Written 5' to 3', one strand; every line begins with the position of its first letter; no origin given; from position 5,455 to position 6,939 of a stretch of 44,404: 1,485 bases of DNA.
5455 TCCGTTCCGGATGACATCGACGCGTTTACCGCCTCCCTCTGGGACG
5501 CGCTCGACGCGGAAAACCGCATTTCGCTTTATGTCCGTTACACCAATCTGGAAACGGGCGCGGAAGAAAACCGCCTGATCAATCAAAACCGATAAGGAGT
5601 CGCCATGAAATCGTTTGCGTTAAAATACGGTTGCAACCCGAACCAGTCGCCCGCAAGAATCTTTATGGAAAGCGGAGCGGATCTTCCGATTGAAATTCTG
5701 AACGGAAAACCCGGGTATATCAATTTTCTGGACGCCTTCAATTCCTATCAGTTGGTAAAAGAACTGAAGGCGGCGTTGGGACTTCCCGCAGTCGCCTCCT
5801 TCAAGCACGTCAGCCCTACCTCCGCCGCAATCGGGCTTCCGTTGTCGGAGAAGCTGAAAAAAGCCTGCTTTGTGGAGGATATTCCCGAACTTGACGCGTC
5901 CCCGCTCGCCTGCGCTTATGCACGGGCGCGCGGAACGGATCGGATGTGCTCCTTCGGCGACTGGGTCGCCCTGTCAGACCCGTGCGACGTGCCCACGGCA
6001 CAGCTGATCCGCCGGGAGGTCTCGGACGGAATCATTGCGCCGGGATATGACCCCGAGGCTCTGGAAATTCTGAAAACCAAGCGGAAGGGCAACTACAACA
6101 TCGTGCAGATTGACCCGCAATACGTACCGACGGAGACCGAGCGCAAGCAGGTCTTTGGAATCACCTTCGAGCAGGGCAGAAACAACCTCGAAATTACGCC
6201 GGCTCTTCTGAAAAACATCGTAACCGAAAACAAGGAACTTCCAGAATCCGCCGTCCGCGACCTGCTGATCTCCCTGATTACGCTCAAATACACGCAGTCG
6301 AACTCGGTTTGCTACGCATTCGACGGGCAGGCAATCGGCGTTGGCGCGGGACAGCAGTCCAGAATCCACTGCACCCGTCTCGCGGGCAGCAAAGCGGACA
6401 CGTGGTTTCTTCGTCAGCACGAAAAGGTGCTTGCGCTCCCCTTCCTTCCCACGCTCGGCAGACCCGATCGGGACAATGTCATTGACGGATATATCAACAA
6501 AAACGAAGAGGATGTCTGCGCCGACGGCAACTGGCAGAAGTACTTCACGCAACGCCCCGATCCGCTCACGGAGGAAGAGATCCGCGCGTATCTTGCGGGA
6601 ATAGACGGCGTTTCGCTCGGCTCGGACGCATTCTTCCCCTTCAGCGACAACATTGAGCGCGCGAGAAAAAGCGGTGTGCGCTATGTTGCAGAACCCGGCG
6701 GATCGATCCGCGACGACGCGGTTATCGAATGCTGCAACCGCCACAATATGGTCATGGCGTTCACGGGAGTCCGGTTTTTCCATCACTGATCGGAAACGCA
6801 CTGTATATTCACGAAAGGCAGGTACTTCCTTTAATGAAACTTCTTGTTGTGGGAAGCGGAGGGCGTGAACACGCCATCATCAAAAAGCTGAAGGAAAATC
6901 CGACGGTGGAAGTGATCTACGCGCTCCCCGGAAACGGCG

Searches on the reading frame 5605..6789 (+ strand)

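Call 97: search_protein_families(library=pfam, proteins=[window:5605-6789:+], max_evalue=0.00001)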
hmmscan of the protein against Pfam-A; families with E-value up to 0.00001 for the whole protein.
window:5605-6789:+ (394 aa): 1 family
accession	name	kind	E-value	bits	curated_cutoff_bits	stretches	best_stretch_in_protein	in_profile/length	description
PF01808.24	AICARFT_IMPCHas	-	3.8e-54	184.7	25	1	3-263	76-311/311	AICARFT/IMPCHase bienzyme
